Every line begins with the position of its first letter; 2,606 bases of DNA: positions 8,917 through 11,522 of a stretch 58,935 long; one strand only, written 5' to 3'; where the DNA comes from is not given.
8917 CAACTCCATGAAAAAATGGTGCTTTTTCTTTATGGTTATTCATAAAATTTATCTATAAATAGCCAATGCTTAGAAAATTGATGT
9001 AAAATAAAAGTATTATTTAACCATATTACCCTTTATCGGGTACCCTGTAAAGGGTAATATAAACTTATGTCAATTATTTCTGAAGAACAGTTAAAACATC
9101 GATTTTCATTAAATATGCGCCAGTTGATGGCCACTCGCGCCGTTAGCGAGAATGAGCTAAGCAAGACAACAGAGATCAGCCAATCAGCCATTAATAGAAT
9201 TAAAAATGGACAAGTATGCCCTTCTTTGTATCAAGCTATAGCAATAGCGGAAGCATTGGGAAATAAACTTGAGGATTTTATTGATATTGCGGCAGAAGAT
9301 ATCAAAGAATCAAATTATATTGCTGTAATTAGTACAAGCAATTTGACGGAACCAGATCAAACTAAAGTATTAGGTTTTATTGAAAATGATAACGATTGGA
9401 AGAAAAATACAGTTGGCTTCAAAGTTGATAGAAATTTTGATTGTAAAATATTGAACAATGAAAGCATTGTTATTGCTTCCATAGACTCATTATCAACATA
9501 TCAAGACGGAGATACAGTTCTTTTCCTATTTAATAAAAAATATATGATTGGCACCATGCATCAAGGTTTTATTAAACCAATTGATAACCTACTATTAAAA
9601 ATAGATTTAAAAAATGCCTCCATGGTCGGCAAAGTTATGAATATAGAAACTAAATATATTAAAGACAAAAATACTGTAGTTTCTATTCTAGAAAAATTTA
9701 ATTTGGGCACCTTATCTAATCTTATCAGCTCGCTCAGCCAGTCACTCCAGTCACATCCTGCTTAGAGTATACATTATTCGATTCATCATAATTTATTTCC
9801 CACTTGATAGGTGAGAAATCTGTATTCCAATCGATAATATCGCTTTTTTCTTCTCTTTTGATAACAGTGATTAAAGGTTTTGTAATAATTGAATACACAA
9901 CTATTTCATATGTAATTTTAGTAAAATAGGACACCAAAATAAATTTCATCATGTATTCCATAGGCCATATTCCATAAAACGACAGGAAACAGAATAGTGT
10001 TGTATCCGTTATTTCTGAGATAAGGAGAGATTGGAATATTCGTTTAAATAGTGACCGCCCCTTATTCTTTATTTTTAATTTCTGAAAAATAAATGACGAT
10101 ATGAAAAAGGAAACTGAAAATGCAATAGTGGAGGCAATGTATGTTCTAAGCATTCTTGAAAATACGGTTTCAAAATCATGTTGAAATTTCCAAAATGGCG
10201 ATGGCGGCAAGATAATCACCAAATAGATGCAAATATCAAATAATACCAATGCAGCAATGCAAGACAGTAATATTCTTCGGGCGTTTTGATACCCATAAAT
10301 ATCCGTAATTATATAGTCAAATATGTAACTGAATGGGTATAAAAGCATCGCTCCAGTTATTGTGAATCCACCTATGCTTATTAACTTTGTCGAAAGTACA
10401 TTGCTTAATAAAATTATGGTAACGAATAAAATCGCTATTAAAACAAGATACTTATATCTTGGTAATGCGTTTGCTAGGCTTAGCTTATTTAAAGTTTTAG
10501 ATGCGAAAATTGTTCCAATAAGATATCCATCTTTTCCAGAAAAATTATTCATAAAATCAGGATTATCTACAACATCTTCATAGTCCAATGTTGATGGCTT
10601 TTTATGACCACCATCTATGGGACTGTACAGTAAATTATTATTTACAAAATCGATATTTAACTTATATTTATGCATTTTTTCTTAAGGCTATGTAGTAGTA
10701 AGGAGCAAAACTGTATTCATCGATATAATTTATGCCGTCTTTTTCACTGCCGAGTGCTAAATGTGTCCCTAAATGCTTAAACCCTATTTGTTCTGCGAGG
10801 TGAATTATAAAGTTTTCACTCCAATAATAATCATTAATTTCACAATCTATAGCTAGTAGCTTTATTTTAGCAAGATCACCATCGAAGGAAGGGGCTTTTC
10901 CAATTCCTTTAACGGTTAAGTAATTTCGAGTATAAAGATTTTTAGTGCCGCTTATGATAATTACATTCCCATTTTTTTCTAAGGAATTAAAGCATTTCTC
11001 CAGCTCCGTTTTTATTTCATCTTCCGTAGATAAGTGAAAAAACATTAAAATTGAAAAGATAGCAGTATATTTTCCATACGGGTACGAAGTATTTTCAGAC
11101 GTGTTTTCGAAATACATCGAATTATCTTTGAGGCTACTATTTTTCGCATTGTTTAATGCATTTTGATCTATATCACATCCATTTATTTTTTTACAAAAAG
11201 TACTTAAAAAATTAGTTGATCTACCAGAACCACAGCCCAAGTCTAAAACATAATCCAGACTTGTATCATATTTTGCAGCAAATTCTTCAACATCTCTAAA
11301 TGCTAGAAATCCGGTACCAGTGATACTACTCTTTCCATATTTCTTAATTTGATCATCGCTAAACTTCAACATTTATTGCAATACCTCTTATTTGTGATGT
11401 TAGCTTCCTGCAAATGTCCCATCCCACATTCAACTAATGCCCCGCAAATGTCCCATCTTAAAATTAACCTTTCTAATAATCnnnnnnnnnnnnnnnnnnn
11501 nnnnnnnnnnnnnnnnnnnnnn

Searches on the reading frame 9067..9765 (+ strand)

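Call 7: search_protein_families(library=pfam, proteins=[window:9067-9765:+], max_evalue=0.01)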
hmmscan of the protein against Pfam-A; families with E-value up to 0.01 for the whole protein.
window:9067-9765:+ (232 aa): 4 families
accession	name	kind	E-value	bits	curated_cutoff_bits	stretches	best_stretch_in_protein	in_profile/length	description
PF01381.28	HTH_3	-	4.2e-08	33.5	23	1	26-71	10-55/55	Helix-turn-helix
PF13443.12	HTH_26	-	3.7e-07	30.7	22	1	16-74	1-60/63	Cro/C1-type HTH DNA-binding domain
PF12844.13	HTH_19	-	0.0011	19.2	30.2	1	24-72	11-59/64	Helix-turn-helix domain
PF13560.12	HTH_31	-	0.0071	17.1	27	1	17-65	6-55/64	Helix-turn-helix domain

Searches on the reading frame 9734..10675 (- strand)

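Call 7: search_protein_families(library=pfam, proteins=[window:9734-10675:-], max_evalue=0.01)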
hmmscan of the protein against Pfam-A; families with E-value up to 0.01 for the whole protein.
window:9734-10675:- (313 aa): 1 family
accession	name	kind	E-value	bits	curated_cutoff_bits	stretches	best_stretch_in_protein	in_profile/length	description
PF02592.20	Vut_1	-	3.9e-34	118.6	27.2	1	107-263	1-148/152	Putative vitamin uptake transporter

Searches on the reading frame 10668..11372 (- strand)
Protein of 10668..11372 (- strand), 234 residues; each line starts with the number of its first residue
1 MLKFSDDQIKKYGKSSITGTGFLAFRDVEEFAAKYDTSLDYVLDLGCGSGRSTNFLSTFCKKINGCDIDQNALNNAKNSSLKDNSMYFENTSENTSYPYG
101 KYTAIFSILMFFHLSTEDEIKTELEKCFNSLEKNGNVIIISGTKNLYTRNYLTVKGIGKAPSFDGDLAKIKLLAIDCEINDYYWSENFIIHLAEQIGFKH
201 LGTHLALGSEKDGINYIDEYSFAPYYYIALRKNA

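Call 7: search_protein_families(library=pfam, proteins=[window:10668-11372:-], max_evalue=0.01)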
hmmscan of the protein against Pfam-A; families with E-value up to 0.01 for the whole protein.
window:10668-11372:- (234 aa): 11 families
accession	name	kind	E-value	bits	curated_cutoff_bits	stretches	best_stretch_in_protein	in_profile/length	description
PF13649.12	Methyltransf_25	-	8.9e-12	46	27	1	42-135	1-97/97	Methyltransferase domain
PF08241.18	Methyltransf_11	-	6.7e-11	43.1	21.2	1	43-139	1-95/95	Methyltransferase domain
PF13489.12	Methyltransf_23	-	1e-06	29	27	1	27-199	12-160/164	Methyltransferase domain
PF08242.18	Methyltransf_12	-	1.1e-06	29.7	30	1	43-136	1-97/98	Methyltransferase domain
PF13847.12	Methyltransf_31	-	4.5e-05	23.6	27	1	40-83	5-51/145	Methyltransferase domain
PF03848.20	TehB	-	6.4e-05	22.9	20.4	1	42-130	34-126/193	Tellurite resistance protein TehB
PF05401.17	NodS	-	0.00018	21.9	24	1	35-144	40-149/201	Nodulation protein S (NodS)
PF05891.18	Methyltransf_PK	-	0.00018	21.6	27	1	36-140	53-160/218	AdoMet dependent proline di-methyltransferase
PF05175.20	MTS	-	0.00042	20.4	23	1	41-143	34-142/170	Methyltransferase small domain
PF06325.19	PrmA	-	0.0034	17.4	22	1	36-80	159-204/296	Ribosomal protein L11 methyltransferase (PrmA)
PF06859.18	Bin3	-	0.0071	17.3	27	0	105-153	6-55/109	Bicoid-interacting protein 3 (Bin3)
